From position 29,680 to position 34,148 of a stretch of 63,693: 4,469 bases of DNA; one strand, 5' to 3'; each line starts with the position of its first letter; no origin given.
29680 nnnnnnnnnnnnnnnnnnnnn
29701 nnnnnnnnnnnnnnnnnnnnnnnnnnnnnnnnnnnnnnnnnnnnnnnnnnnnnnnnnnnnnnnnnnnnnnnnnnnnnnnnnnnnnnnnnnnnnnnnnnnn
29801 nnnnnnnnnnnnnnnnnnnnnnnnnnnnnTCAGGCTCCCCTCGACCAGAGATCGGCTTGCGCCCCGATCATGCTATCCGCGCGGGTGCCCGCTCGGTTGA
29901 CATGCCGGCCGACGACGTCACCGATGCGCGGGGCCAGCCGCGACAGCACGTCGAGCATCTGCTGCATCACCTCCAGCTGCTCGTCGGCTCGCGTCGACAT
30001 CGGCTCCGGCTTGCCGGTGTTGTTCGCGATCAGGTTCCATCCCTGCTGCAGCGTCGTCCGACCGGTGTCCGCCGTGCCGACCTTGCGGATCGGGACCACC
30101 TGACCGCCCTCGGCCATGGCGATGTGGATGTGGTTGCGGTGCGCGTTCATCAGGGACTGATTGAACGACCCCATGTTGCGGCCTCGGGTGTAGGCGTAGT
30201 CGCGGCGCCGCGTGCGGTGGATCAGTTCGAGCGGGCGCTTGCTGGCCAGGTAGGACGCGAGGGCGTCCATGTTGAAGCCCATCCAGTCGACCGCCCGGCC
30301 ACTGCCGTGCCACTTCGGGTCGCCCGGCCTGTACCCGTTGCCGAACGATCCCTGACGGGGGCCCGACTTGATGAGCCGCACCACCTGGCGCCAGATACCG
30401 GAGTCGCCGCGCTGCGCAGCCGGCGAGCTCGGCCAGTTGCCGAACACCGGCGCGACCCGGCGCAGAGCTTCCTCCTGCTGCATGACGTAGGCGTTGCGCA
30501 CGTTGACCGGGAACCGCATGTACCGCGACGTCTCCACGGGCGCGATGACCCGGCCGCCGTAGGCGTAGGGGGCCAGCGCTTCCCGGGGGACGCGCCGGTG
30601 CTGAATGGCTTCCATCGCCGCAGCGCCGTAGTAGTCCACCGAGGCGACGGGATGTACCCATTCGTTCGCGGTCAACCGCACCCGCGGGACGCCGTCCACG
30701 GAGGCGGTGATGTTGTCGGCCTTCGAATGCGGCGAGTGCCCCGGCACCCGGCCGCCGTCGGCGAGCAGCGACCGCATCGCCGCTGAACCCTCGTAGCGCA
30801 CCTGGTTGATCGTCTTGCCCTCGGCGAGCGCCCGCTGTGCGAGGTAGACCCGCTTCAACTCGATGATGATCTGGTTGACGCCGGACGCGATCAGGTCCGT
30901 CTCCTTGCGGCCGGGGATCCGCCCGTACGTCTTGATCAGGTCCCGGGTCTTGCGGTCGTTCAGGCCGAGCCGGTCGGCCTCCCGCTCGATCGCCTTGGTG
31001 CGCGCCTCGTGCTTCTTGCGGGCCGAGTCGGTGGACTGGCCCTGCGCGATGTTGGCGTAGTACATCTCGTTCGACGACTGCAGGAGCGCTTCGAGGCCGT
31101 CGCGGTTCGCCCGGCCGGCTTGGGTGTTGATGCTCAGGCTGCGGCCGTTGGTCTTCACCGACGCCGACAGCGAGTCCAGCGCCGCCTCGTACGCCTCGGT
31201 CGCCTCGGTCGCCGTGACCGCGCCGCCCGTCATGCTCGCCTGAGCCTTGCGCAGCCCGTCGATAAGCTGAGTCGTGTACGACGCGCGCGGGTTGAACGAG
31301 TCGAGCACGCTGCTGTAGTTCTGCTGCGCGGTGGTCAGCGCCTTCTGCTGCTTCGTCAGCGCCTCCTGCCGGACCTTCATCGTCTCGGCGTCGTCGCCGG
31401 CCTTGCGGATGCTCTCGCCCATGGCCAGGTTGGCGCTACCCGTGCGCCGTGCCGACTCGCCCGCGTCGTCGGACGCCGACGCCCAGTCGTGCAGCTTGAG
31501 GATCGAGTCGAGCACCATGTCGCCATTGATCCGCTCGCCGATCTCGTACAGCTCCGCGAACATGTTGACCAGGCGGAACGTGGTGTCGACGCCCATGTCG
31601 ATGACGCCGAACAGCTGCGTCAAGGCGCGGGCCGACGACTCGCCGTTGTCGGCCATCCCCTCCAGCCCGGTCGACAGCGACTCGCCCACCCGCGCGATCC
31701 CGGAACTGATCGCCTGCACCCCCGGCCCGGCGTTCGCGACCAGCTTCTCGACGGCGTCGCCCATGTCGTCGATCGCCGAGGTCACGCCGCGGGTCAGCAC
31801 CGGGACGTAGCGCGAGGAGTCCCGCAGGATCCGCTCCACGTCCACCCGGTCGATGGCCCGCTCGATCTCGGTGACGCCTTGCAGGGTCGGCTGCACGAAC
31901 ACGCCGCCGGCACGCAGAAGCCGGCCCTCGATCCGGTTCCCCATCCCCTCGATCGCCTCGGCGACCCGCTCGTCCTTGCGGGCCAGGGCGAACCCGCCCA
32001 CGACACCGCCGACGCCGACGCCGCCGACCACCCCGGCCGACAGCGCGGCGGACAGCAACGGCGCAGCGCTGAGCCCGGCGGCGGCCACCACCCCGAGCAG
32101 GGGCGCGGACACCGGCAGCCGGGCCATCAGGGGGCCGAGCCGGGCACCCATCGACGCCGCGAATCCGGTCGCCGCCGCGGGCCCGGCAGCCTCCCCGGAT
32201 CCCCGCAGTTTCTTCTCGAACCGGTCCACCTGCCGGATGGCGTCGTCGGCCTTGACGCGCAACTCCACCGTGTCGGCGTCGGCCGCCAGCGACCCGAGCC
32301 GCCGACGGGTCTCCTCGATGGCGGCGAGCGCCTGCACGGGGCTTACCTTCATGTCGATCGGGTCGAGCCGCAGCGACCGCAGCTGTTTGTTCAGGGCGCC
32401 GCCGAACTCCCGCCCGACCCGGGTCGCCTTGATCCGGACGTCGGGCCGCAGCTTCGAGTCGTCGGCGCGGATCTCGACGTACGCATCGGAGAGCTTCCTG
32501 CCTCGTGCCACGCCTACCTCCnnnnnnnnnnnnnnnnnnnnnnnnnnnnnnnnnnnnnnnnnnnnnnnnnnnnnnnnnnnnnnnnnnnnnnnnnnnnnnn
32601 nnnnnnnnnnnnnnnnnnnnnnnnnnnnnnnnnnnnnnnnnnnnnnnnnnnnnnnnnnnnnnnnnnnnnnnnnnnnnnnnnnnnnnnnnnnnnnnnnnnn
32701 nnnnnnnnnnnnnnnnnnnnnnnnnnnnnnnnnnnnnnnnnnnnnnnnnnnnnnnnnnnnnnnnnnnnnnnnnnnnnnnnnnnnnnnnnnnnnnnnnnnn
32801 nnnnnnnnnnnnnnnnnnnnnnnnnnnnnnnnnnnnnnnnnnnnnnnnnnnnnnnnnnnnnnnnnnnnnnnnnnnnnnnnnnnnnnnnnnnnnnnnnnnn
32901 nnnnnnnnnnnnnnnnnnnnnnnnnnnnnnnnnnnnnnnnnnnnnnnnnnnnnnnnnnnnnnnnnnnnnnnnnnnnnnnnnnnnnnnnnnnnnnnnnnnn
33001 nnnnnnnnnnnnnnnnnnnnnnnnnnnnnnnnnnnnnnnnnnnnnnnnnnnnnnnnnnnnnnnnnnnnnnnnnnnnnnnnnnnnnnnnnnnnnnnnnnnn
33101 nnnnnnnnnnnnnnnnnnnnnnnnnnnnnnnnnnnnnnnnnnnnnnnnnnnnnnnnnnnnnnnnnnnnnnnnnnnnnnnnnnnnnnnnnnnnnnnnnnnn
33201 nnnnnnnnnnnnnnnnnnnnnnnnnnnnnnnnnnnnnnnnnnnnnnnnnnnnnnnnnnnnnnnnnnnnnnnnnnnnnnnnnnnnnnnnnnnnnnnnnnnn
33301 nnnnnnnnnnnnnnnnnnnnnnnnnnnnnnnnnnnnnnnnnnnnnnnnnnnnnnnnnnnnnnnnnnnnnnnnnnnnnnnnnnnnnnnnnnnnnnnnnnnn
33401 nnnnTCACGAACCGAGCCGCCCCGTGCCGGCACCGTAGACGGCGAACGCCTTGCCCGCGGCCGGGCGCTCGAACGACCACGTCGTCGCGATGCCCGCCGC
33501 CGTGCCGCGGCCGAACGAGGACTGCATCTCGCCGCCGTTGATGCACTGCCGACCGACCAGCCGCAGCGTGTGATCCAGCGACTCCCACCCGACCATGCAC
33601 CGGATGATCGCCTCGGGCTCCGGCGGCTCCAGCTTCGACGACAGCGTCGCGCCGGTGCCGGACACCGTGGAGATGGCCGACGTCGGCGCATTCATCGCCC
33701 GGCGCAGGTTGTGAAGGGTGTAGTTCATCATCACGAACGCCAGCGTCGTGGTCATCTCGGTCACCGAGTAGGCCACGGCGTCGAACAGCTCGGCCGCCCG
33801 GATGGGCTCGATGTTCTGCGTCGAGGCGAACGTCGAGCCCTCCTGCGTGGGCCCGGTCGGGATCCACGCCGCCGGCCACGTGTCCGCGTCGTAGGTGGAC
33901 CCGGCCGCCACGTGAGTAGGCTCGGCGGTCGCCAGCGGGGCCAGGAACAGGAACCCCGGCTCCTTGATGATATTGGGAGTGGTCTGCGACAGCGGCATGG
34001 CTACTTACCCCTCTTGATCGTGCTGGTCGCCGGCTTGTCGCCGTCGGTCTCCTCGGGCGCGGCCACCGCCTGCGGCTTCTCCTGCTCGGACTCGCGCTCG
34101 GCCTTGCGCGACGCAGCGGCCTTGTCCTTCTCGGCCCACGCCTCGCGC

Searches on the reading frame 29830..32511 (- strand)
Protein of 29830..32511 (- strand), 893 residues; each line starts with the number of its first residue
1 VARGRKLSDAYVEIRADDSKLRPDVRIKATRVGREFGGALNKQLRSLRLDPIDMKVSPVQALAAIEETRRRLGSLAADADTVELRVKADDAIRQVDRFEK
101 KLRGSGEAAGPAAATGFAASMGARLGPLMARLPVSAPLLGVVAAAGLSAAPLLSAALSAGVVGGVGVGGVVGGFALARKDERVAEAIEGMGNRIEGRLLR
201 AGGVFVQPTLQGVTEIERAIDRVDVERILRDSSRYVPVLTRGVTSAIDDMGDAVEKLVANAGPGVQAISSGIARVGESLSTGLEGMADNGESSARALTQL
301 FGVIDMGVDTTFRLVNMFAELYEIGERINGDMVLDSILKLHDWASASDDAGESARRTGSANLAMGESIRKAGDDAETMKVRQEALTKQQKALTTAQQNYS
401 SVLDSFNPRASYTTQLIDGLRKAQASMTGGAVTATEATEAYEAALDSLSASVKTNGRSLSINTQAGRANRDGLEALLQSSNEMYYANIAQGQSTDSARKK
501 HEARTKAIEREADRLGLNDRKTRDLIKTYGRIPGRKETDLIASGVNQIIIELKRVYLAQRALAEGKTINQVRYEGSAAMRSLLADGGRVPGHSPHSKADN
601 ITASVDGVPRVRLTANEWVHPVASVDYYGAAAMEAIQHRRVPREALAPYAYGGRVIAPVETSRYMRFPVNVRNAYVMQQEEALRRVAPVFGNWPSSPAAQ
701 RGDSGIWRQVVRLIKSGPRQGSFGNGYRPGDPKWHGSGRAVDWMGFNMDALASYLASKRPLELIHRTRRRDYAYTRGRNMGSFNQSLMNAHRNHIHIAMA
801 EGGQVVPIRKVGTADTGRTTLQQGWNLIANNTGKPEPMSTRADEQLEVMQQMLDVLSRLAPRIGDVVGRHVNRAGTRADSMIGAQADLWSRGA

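Call 9: search_protein_families(library=phrogs, proteins=[window:29830-32511:-], max_evalue=0.001)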
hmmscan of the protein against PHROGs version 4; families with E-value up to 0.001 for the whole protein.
window:29830-32511:- (893 aa): 2 families
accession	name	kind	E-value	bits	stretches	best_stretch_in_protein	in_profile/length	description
phrog_34159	-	unknown function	3.4e-28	99.6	1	108-632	101-601/677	-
phrog_17594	-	tail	5e-08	31.9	1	583-644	1452-1514/1582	tail length tape measure protein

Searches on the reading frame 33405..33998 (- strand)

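Call 75: search_protein_families(library=phrogs, proteins=[window:33405-33998:-], max_evalue=0.001)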
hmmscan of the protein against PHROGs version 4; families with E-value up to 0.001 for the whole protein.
window:33405-33998:- (197 aa): 2 families
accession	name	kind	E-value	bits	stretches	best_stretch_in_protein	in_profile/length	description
phrog_476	-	tail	0.00011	22.6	1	17-122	29-138/296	major tail protein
phrog_2175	-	other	0.00078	20.2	1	40-109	23-93/188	protein with Ig domain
